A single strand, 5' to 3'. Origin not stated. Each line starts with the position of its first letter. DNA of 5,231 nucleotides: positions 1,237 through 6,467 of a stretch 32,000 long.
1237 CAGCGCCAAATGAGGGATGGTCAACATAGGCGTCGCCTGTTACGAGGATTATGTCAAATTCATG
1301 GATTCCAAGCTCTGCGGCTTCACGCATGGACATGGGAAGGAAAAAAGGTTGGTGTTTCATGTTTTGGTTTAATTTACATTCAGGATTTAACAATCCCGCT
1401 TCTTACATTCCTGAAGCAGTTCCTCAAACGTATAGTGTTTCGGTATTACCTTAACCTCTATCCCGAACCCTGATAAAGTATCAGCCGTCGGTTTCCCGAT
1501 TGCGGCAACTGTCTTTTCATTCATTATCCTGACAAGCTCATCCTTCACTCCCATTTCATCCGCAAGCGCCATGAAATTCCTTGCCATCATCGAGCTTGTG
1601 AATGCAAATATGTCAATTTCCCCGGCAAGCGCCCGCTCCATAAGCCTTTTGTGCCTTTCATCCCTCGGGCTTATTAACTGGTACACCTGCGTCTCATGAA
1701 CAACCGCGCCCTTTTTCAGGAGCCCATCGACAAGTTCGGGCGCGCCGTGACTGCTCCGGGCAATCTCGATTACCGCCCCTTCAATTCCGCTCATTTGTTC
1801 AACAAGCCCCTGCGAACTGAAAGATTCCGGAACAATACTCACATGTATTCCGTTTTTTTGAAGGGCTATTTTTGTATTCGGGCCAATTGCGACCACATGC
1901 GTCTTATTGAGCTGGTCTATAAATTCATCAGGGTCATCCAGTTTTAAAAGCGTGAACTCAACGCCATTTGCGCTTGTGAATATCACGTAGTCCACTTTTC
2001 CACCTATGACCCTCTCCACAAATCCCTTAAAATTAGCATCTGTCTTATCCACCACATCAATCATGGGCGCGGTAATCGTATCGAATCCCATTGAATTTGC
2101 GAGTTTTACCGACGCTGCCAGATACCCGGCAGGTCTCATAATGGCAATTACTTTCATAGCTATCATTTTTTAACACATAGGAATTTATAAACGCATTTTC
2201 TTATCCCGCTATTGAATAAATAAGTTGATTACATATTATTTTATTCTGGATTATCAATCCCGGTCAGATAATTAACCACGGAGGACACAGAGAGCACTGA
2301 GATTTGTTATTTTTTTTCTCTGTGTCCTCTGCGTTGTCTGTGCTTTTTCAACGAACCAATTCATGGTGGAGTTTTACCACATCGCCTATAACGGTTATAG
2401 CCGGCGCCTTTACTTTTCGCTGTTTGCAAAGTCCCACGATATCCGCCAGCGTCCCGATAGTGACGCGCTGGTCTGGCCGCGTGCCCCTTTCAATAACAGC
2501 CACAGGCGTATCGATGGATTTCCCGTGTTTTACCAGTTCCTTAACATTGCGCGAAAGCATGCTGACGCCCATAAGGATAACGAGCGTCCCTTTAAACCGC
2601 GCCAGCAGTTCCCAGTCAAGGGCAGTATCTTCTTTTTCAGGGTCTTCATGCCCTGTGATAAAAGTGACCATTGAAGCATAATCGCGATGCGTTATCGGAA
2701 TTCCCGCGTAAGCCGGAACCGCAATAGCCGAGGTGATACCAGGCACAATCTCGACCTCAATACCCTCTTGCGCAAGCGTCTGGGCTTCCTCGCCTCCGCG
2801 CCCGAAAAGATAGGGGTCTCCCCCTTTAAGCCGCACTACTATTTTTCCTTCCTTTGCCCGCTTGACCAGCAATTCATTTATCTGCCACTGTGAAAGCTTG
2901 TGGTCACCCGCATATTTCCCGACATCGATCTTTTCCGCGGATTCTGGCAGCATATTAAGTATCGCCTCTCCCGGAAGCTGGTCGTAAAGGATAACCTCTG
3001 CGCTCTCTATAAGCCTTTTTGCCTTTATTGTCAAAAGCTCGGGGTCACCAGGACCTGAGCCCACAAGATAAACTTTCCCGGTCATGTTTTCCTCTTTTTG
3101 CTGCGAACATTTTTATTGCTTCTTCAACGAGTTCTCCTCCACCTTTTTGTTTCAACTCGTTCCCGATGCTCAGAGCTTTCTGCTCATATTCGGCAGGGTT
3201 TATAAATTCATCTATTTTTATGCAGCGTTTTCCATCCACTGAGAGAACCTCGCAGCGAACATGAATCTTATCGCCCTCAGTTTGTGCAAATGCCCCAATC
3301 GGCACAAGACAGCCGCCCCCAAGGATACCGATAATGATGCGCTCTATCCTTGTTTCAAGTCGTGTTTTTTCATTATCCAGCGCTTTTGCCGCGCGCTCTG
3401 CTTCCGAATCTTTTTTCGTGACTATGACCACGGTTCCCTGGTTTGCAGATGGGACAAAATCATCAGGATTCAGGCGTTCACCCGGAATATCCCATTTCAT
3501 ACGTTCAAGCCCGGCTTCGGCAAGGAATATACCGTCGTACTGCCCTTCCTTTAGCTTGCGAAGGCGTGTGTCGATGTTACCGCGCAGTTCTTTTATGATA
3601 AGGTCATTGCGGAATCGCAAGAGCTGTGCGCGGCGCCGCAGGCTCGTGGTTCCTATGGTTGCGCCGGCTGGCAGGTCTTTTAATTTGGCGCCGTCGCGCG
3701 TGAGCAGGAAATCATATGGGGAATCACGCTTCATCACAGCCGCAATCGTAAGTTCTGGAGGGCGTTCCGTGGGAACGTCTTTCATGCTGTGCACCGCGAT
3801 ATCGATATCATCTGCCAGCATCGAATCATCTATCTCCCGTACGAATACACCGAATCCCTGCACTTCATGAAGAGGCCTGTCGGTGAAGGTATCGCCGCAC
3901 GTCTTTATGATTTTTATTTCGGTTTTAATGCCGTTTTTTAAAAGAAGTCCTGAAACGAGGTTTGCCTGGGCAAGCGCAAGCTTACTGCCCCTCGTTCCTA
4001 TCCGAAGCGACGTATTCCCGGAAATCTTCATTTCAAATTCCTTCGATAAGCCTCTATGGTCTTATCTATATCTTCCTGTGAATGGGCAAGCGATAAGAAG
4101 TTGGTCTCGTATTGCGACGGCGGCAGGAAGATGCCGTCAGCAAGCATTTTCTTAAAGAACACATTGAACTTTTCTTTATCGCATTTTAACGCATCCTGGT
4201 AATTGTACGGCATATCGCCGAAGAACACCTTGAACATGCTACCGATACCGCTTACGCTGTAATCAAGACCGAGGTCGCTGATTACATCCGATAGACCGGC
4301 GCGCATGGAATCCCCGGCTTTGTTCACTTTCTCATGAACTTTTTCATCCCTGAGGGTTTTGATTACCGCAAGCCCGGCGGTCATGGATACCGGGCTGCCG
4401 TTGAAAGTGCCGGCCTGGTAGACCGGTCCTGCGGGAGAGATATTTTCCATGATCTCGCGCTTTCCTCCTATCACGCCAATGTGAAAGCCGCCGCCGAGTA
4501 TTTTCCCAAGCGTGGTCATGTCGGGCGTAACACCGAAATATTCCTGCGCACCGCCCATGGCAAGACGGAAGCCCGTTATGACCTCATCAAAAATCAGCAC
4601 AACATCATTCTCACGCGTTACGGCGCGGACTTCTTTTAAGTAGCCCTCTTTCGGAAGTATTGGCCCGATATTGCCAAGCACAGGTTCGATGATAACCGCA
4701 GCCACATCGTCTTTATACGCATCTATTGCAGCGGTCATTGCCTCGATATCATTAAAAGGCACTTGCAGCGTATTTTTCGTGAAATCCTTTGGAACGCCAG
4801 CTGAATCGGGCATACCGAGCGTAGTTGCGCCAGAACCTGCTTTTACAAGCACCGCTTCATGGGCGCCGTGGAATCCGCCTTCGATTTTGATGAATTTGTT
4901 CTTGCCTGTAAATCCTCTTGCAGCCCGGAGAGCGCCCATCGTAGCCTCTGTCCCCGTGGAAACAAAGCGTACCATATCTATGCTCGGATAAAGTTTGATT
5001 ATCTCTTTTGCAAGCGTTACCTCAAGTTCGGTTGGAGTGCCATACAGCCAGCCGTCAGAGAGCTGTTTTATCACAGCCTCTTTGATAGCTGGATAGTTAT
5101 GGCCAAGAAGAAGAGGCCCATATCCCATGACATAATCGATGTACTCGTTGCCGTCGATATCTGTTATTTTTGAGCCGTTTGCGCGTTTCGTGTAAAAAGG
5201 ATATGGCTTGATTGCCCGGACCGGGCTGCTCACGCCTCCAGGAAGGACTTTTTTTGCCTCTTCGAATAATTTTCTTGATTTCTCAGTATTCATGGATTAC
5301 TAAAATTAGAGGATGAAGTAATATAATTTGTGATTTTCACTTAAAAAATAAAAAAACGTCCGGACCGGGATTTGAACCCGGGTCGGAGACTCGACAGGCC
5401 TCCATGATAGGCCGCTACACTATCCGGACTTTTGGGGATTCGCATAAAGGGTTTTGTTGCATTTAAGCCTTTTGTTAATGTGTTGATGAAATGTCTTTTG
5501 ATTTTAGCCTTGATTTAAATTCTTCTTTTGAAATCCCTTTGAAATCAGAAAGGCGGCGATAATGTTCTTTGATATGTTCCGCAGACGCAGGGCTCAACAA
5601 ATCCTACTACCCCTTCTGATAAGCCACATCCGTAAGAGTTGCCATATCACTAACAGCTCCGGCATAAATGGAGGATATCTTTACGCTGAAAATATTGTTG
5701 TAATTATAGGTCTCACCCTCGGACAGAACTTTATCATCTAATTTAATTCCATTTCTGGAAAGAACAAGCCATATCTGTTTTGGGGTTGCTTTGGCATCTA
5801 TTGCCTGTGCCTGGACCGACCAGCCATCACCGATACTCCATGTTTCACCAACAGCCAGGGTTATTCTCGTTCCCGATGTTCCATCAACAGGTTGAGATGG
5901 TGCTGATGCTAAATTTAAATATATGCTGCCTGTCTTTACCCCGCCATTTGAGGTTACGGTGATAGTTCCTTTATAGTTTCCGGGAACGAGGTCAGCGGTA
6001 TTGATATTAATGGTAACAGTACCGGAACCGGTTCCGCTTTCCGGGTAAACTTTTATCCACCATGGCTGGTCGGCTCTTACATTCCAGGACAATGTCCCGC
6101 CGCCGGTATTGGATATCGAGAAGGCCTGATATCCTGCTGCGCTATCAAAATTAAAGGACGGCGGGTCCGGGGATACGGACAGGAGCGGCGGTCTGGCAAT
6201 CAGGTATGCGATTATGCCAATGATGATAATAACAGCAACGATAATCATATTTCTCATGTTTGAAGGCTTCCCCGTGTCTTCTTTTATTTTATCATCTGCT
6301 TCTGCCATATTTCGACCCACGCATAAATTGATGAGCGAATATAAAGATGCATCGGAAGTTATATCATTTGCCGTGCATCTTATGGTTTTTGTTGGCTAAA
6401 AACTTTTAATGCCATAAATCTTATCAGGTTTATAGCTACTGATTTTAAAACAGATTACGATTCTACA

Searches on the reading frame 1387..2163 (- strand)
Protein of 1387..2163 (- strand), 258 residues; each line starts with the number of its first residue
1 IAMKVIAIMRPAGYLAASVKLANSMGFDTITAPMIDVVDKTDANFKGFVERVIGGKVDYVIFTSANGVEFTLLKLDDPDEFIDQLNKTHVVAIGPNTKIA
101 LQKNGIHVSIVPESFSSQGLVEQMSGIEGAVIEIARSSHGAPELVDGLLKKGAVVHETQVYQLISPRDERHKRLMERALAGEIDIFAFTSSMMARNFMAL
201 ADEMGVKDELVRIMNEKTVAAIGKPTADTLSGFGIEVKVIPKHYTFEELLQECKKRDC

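Call 77: search_protein_families(library=pfam, proteins=[window:1387-2163:-], max_evalue=0.001)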
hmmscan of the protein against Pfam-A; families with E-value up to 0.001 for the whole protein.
window:1387-2163:- (258 aa): 1 family
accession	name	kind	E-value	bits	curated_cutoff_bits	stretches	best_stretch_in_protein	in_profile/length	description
PF02602.20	HEM4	-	6.2e-50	169.9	27.5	1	20-251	5-231/231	Uroporphyrinogen-III synthase HemD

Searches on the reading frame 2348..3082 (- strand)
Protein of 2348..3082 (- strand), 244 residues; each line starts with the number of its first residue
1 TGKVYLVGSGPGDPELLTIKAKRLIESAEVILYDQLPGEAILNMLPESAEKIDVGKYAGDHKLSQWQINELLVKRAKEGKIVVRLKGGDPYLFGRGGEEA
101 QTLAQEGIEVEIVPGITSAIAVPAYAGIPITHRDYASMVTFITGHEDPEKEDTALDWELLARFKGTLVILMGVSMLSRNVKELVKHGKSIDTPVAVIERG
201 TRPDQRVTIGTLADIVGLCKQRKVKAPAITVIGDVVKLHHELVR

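Call 77: search_protein_families(library=pfam, proteins=[window:2348-3082:-], max_evalue=0.001)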
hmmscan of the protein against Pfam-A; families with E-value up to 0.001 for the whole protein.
window:2348-3082:- (244 aa): 1 family
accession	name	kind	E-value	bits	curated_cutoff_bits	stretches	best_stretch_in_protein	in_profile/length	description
PF00590.25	TP_methylase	-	1.6e-55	188.8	27.8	1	3-215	1-211/212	Tetrapyrrole (Corrin/Porphyrin) Methylases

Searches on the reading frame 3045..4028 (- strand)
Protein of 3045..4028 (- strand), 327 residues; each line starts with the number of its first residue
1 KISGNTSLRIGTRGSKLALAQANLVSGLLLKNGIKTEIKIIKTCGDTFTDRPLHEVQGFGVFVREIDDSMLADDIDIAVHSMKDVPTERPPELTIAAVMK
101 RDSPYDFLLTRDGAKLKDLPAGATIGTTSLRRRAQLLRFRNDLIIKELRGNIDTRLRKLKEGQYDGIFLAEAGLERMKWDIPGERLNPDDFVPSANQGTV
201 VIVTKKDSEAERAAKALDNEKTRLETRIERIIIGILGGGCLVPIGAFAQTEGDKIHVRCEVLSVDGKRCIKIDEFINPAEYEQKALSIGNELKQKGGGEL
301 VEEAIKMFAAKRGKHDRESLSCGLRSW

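Call 77: search_protein_families(library=pfam, proteins=[window:3045-4028:-], max_evalue=0.001)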
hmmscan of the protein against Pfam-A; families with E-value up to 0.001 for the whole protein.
window:3045-4028:- (327 aa): 2 families
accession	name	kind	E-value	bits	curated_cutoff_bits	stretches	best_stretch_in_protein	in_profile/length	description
PF01379.25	Porphobil_deam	-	2.4e-74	249.8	22.1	1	8-210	1-204/207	Porphobilinogen deaminase, dipyromethane cofactor binding domain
PF03900.20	Porphobil_deamC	-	4.5e-10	40.2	26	1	225-293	3-73/74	Porphobilinogen deaminase, C-terminal domain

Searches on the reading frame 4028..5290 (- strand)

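Call 77: search_protein_families(library=pfam, proteins=[window:4028-5290:-], max_evalue=0.001)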
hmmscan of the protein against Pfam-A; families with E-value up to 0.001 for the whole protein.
window:4028-5290:- (420 aa): 1 family
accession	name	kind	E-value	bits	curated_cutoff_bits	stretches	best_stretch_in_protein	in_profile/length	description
PF00202.27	Aminotran_3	-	2.6e-71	240.9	30.5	1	29-391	8-373/403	Aminotransferase class-III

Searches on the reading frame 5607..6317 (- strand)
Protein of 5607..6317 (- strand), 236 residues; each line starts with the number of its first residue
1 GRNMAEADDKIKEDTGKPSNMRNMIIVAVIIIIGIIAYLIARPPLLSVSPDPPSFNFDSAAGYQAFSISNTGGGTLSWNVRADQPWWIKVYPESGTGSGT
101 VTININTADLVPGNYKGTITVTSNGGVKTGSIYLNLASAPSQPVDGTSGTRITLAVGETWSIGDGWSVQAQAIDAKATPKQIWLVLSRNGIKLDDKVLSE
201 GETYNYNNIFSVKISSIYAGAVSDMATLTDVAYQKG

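Call 77: search_protein_families(library=pfam, proteins=[window:5607-6317:-], max_evalue=0.001)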
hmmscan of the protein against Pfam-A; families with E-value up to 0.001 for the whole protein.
window:5607-6317:- (236 aa): 2 families
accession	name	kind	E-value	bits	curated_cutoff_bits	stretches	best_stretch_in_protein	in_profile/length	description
PF19190.6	BACON_2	-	1.3e-10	41.5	25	1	51-125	5-84/94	Viral BACON domain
PF07752.16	S-layer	-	2.6e-07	30.4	30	1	151-228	111-199/259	S-layer protein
